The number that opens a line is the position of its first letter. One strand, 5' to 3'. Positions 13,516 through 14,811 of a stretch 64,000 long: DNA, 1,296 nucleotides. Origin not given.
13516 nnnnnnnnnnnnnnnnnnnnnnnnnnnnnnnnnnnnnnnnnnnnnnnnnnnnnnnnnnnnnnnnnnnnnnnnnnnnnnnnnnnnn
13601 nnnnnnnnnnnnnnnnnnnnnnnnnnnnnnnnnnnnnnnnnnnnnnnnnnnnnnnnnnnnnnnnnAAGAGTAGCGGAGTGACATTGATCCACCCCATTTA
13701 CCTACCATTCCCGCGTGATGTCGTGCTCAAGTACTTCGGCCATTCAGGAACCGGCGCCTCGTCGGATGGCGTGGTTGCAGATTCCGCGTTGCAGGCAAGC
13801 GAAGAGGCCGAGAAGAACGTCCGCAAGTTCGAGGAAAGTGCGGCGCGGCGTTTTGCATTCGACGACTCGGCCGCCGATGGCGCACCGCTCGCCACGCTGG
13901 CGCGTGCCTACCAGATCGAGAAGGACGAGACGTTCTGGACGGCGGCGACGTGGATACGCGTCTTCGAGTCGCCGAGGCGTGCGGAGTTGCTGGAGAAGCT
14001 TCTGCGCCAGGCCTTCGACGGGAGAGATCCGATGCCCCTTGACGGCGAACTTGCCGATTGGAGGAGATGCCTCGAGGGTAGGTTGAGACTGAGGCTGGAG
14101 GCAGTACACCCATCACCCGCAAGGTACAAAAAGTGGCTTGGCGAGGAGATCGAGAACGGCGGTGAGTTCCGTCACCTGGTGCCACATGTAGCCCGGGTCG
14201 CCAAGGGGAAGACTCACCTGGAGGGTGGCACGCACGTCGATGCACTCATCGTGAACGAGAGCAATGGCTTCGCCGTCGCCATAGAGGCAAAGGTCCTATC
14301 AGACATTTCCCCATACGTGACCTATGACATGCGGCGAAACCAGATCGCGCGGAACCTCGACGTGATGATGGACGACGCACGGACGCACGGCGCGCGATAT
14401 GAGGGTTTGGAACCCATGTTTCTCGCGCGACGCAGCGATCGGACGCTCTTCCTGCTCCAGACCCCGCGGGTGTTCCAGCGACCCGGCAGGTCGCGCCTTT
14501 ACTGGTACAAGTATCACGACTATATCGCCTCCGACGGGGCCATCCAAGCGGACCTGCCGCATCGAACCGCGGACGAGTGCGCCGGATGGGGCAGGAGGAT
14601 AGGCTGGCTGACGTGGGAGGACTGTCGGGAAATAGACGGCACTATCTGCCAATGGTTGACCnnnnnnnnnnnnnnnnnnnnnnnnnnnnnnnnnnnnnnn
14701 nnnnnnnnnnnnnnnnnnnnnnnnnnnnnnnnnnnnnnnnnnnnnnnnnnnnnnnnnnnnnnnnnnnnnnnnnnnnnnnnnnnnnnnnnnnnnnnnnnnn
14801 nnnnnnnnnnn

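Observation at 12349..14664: Lower-GC single-gene islet encoding a 771-aa protein with both HExxH peptidase-like and PD-(D/E)xK nuclease-like motifs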

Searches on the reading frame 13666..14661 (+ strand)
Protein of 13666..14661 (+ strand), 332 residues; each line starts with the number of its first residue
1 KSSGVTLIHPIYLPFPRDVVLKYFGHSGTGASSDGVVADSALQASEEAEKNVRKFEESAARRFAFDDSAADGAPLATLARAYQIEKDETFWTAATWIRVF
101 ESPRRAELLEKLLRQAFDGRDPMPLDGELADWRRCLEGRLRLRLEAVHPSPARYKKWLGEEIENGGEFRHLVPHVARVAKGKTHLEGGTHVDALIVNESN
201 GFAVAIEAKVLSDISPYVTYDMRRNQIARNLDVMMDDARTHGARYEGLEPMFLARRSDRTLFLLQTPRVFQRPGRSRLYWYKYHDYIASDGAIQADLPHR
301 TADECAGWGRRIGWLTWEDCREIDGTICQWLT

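Call 30: search_protein_families(library=pfam, alignment_id=A1, max_evalue=1)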
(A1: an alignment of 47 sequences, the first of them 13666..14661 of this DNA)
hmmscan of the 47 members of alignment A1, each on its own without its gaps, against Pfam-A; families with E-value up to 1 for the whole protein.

A. member 1, window:13666-14661:+ (332 aa): 1 family
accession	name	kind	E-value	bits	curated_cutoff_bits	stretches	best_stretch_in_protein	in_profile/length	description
PF13284.11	DUF4072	-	0.17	12.8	24.6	1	66-86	7-27/46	Domain of unknown function (DUF4072)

B. families by the number of members that match (of 47 scanned): 20 families
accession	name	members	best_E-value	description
PF14776.11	UNC-79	1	0.0014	Cation-channel complex subunit UNC-79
PF11482.13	DUF3208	1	0.0051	Protein of unknown function (DUF3208)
PF11159.13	DUF2939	1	0.061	Protein of unknown function (DUF2939)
PF08324.17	PUL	1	0.062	PUL domain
PF22385.1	Cas9_C_2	1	0.071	CRISPR-associated endonuclease Cas9, C-terminal domain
PF09106.17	SelB-wing_2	1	0.083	Elongation factor SelB, winged helix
PF23817.1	DUF7188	1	0.096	Family of unknown function (DUF7188)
PF01466.24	Skp1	1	0.098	Skp1 family, dimerisation domain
PF08378.17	NERD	1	0.15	Nuclease-related domain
PF05489.18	Phage_tail_X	1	0.15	Phage Tail Protein X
PF15371.11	DUF4599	1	0.16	Domain of unknown function (DUF4599)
PF01869.26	BcrAD_BadFG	1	0.16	BadF/BadG/BcrA/BcrD ATPase family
PF13284.11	DUF4072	1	0.17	Domain of unknown function (DUF4072)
PF21023.2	DENR_N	1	0.19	DENR, N-terminal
PF08660.17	Alg14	1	0.2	Oligosaccharide biosynthesis protein Alg14 like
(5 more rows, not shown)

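Call 31: search_solved_structures(query=A1, max_evalue=10, show_alignments=3)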
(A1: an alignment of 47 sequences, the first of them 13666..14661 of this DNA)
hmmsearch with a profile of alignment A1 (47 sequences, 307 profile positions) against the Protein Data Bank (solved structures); distinct sequences matched with E-value up to 10: 0.

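Call 32: find_homologous_proteins(query=A1, max_evalue=0.00001)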
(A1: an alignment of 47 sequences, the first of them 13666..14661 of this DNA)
Query A1 (47 sequences) (332 aa, profile of the alignment): 592 proteins with E <= 0.00001 among 8000 candidates; the best 120 are listed.
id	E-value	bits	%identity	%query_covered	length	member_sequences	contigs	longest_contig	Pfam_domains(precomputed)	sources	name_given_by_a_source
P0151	2.6e-131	456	38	98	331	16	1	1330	-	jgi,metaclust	metaclust:\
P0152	5.7e-131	455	38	98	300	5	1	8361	-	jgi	-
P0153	1.4e-130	453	37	98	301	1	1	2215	-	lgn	-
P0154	1.7e-130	453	40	98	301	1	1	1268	-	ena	-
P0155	1.9e-130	453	38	98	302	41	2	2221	-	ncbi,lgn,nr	ncbi:MAG TPA: hypothetical protein ENI49_06045 [Thermoplasmatales archaeon]|nr:hypothetical protein 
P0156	6.8e-130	451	39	98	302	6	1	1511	-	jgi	-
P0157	8.4e-130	451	38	99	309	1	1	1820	-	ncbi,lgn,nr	ncbi:MAG: hypothetical protein SWQ30_23230 [Thermodesulfobacteriota bacterium]|nr:hypothetical prote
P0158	9.4e-130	451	39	98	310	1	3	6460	-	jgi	jgi:hypothetical protein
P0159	1.2e-129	450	38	98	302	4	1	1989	-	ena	-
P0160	1.7e-129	450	38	98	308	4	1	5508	-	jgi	-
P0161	2.5e-129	449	38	98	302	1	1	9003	-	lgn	-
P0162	2.6e-129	449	40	99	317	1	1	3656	-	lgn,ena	-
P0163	2.8e-129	449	39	98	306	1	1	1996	-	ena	-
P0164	3.0e-129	449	38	98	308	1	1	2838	-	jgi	jgi:hypothetical protein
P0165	5.1e-129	448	39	98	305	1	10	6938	-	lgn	-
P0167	8.1e-129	448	38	98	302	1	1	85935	-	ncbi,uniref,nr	ncbi:hypothetical protein FHQ18_09135 [Deferribacter autotrophicus]|uniref:Uncharacterized protein n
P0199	1.8e-126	440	39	98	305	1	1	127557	-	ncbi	-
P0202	4.4e-126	439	39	98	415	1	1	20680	-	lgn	-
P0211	1.7e-125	437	42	98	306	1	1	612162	-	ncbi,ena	-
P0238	1.5e-124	434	39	98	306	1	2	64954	-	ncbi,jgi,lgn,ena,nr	ncbi:MAG: hypothetical protein AM326_12000 [Candidatus Thorarchaeota archaeon SMTZ-45]|nr:MAG: hypot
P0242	1.8e-124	433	40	98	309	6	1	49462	-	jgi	-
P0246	2.3e-124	433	40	98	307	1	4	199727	-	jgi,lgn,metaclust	metaclust:\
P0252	3.9e-124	432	39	98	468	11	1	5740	-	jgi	jgi:DNA-binding NarL/FixJ family response regulator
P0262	8.7e-124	431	40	96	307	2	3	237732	-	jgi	jgi:hypothetical protein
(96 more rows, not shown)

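Call 36: find_encoding_contigs(protein=P0167, flank=8000, max_places=2)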
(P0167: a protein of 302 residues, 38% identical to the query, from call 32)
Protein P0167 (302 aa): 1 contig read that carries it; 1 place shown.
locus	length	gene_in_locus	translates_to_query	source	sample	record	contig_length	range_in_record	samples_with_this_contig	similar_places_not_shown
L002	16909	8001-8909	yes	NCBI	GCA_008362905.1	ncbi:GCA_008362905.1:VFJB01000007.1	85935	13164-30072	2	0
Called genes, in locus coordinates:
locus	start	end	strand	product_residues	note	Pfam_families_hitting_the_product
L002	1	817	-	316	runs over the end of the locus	PF06834:TraU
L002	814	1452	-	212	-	-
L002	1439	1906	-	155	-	-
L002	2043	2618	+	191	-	-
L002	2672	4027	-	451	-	PF07693:KAP_NTPase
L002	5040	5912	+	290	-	PF02498:Bro-N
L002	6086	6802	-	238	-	-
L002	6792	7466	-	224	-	PF13274:SocA_Panacea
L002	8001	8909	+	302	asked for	-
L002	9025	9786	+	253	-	-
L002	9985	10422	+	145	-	PF04307:YdjM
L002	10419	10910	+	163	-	PF01464:SLT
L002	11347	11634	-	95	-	PF05016:ParE_toxin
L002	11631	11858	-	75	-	-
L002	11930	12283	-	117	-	PF02452:PemK_toxin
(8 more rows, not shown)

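Call 37: find_encoding_contigs(protein=P0211, flank=8000, max_places=2)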
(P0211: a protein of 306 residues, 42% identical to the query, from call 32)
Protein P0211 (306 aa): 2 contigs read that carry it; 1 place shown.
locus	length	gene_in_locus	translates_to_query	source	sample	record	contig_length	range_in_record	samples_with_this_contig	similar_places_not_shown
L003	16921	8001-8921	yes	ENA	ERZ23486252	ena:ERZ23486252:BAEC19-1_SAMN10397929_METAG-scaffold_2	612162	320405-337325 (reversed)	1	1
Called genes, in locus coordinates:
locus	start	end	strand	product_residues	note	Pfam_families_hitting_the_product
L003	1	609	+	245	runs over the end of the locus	-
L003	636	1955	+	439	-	PF23894:LD_SV2 (faint), PF13576:Pentapeptide_3 (faint), PF13599:Pentapeptide_4, PF00805:Pentapeptide, PF13599:Pentapeptide_4 (weak), PF00805:Pentapeptide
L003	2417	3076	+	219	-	-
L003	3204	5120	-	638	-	PF05048:NosD, PF13229:Beta_helix (weak), PF05048:NosD, PF13229:Beta_helix, PF05048:NosD, PF13229:Beta_helix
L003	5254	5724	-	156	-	PF13302:Acetyltransf_3, PF00583:Acetyltransf_1, PF13673:Acetyltransf_10, PF13508:Acetyltransf_7, PF08445:FR47 (weak)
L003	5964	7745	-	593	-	-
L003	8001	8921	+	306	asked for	-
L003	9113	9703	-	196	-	-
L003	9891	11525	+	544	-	-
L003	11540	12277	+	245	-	-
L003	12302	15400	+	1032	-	PF01637:ATPase_2 (faint), PF24883:NPHP3_N (faint), PF25199:nSTAND_NTPase5 (faint), PF05496:RuvB_N (faint), PF13191:AAA_16 (faint), PF13401:AAA_22 (faint), PF00004:AAA, PF00004:AAA, +1 more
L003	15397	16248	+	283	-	PF05673:DUF815 (weak), PF00004:AAA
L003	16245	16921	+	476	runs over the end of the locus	PF00091:Tubulin (faint)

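Call 38: find_encoding_contigs(protein=P0262, flank=8000, max_places=2)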
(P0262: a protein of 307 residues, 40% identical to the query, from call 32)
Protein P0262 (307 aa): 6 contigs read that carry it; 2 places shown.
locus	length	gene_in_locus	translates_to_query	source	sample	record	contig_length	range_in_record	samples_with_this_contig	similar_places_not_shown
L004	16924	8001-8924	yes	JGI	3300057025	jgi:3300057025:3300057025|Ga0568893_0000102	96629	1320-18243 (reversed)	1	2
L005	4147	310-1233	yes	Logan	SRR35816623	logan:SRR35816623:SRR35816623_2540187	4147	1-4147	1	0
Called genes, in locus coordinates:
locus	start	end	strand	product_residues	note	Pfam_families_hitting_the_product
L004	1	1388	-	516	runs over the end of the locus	-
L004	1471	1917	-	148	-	PF26119:DUF8036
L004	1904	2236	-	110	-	PF01022:HTH_5 (weak)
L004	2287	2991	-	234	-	PF00198:2-oxoacid_dh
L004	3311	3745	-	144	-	PF00258:Flavodoxin_1, PF03358:FMN_red (faint), PF12641:Flavodoxin_3 (weak), PF12724:Flavodoxin_5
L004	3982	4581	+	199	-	PF13302:Acetyltransf_3, PF13420:Acetyltransf_4 (weak), PF00583:Acetyltransf_1, PF13523:Acetyltransf_8 (weak)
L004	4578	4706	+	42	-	-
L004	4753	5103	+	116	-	-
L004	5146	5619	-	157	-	-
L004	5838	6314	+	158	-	PF09719:C_GCAxxG_C_C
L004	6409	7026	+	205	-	PF14512:TM1586_NiRdase (faint), PF00881:Nitroreductase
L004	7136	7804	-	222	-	-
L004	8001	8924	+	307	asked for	-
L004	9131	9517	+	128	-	-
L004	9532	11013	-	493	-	PF13424:TPR_12 (faint)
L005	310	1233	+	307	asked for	-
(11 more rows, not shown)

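Call 39: predict_structure(alignment_id=A2)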
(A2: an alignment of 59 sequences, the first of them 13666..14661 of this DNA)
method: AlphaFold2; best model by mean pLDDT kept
length: 332 residues; sequences in the alignment: 59
mean_pLDDT: 85.3   pTM: 0.87
mean pLDDT of the five models: 85.3, 85.2, 84.0, 83.6, 82.7
residues with pLDDT >= 90: 192; 70-90: 82; 50-70: 52; < 50: 6
segments of 3 or more residues with pLDDT < 50: 30-32
pLDDT, mean of each block of 10 residues (from residue 1): 77 95 72 56 82 94 92 93 91 97 97 96 76 94 91 85 69 67 76 95 95 61 73 84 70 90 95 83 93 92 93 97 96 89
secondary structure, 60 per line:
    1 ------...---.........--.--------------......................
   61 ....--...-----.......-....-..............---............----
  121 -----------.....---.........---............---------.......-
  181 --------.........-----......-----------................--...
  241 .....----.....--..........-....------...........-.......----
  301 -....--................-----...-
elements in order: E7-9 E13-16 H17-21 H39-64 H75-81 H83-86 H88-101 H105-116 H132-136 E140-148 H152-163 H173-179 E189-197 E203-208 H220-235 H238-245 H250-254 E260-266 H268-271 H278-288 H290-296 H302-305 H308-311 E312-316 H317-323

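Call 51: search_protein_families(library=padloc, proteins=[P0167], max_evalue=0.01)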
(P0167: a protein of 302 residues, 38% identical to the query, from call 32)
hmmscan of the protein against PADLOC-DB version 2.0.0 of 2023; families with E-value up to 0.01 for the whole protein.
P0167 (302 aa): 0 families

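Call 55: find_related_loci(query=A2, collection=viral_contigs, flank=6000)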
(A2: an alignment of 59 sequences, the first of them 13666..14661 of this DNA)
Query A2 (332 aa) in viral_contigs; peptide patterns used: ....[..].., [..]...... (x = any residue, [..] = any of these).
41 stretches matched a pattern, but none encodes a relative of the query by tblastn (E <= 1e-3).

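Call 66: fold_search(model_id=the predicted structure, library=pdb)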
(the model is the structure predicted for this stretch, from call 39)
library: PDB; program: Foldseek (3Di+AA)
matches with E <= 10: 99; with E <= 0.001: 0
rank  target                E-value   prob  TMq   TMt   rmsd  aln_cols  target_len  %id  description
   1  8ti9_B                1.7e-01  0.28  0.20  0.33  15.3       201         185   12  CryoEM structure of octamer assembly of Shedu nuclease domain from Bacillus cereus (released 2024-07-31)
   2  1d02_B                1.8e-01  0.08  0.14  0.21  14.6       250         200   11  CRYSTAL STRUCTURE OF MUNI RESTRICTION ENDONUCLEASE IN COMPLEX WITH COGNATE DNA (released 2000-03-08)
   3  8q3y_A                2.5e-01  0.25  0.19  0.15  16.5       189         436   11  Crystal structure of apo Can2 from Thermoanaerobacter brockii (released 2023-11-22)
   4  1d02_A                3.3e-01  0.13  0.18  0.28  14.0       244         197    9  CRYSTAL STRUCTURE OF MUNI RESTRICTION ENDONUCLEASE IN COMPLEX WITH COGNATE DNA (released 2000-03-08)
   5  2vld_A                5.4e-01  0.20  0.14  0.20  16.5       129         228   16  crystal structure of a repair endonuclease from Pyrococcus abyssi (released 2009-05-19)
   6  5mv0_A                5.4e-01  0.06  0.13  0.19  19.1       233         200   10  Structure of an N-terminal domain of a reptarenavirus L protein (released 2017-05-17)
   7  8cbk_E                5.4e-01  0.04  0.12  0.10  26.6       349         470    9  Structure of human mitochondrial RNase P in complex with mitochondrial pre-tRNA-His(5,Ser) (released 2024-06-12)
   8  8q41_B                6.7e-01  0.15  0.19  0.16  16.5       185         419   14  Crystal structure of Can2 (E341A) bound to cA4 and TTTAAA ssDNA (released 2023-11-22)
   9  9hr5_C                8.3e-01  0.28  0.24  0.21   6.3       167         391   11  Salmonella enterica Lamassu LmuA nuclease tetramer bound to DNA duplex (released 2025-10-01)
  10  8ti9_C                8.3e-01  0.14  0.21  0.35  15.1       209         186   10  CryoEM structure of octamer assembly of Shedu nuclease domain from Bacillus cereus (released 2024-07-31)
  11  5mv0_C                8.8e-01  0.06  0.12  0.18  18.3       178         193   10  Structure of an N-terminal domain of a reptarenavirus L protein (released 2017-05-17)
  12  2dtu_A                9.8e-01  0.02  0.11  0.05  21.8       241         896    9  Crystal structure of the beta hairpin loop deletion variant of RB69 gp43 in complex with DNA containing an abasic site (released 2006-12-05)
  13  9hr5_A                1.1e+00  0.23  0.24  0.21   5.9       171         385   12  Salmonella enterica Lamassu LmuA nuclease tetramer bound to DNA duplex (released 2025-10-01)
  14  2inb                  1.1e+00  0.16  0.18  0.37   6.3       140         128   11  Crystal structure of an XisH family protein (ZP_00107633.1) from Nostoc punctiforme PCC 73102 at 1.60 A resolution (released 2006-10-24)
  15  6o30_A                1.1e+00  0.02  0.10  0.07  33.0       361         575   13  Lipid A transporter MsbA from Salmonella typhimurium (released 2019-06-12)
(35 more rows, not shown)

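Call 67: search_dna_similar(query=window:13666-14661:+, collection=plasmids, mode=protein, max_evalue=0.001, max_rows=20)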
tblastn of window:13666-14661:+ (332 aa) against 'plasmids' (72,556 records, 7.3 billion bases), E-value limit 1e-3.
Records with a match: 1; places in all: 1; records where one place covers at least 80% of the query: 1.
Best place of each record, by identity: <60% 1.
By first word of the organism name: Bacillus 1.
By predicted mobility (MOB-suite, as given by PLSDB): non-mobilizable 1.
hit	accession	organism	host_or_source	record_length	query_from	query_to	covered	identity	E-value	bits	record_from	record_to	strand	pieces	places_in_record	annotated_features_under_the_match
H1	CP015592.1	Bacillus cereus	whole organism,garden soil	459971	47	320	83%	27.6%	8e-12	74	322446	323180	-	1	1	none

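Call 68: search_dna_similar(query=window:13666-14661:+, collection=phages, mode=protein, max_evalue=0.001, max_rows=10)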
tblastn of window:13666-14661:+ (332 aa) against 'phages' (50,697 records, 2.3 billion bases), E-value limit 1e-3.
No match.

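Call 70: find_encoding_contigs(protein=P0199, flank=8000, max_places=2)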
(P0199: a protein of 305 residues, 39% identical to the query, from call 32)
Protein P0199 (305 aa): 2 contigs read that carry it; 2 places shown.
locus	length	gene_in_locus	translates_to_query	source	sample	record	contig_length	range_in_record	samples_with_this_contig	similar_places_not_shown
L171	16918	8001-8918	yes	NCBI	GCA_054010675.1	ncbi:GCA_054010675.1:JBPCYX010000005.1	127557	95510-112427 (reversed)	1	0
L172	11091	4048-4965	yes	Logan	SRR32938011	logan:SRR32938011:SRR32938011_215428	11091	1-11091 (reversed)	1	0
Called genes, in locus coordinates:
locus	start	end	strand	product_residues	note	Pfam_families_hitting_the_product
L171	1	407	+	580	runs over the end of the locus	PF00501:AMP-binding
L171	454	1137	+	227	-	-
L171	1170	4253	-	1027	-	PF00873:ACR_tran, PF03176:MMPL, PF02355:SecD_SecF_C (faint), PF03176:MMPL (weak)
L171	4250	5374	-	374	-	PF25917:BSH_RND, PF25973:BSH_CzcB (weak), PF25885:HH_EMRA (weak), PF25954:Beta-barrel_RND_2 (weak), PF25975:CzcB_C (weak), PF25967:RND-MFP_C (weak), PF25989:YknX_C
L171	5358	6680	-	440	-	PF02321:OEP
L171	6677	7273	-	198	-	PF13022:HTH_Tnp_1_2 (weak), PF00440:TetR_N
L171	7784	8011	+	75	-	-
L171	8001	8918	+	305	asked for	-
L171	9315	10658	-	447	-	PF13173:AAA_14, PF13635:DUF4143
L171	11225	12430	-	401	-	PF13173:AAA_14, PF13635:DUF4143 (weak)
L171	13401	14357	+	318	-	PF00291:PALP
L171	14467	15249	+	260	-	PF00881:Nitroreductase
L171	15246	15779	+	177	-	-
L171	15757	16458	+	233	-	-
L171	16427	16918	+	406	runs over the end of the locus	PF19425:Csd3_N2 (faint), PF01551:Peptidase_M23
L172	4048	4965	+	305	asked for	-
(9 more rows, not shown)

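Call 71: find_encoding_contigs(protein=P0246, flank=8000, max_places=2)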
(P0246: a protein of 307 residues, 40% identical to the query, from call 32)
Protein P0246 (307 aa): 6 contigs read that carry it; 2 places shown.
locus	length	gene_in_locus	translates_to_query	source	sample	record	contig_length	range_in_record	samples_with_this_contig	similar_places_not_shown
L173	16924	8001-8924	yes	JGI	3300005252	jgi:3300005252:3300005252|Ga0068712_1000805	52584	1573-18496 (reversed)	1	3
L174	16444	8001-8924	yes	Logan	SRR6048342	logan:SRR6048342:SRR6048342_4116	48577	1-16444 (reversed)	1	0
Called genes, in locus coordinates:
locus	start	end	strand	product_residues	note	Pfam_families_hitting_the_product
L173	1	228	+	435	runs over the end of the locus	-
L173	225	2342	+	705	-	PF13091:PLDc_2 (faint)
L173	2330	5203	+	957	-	PF04851:ResIII (faint), PF00176:SNF2-rel_dom (weak), PF00271:Helicase_C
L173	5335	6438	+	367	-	-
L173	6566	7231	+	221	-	-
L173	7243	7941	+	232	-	-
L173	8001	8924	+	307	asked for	-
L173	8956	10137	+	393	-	-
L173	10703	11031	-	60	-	-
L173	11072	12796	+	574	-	-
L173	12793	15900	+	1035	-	PF02463:SMC_N (faint), PF13175:AAA_15 (faint), PF13166:AAA_13 (faint), PF13304:AAA_21 (faint), PF13476:AAA_23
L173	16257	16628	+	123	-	-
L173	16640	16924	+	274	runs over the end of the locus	PF00665:rve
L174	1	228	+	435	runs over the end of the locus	-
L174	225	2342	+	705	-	PF13091:PLDc_2 (faint)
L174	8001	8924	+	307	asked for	-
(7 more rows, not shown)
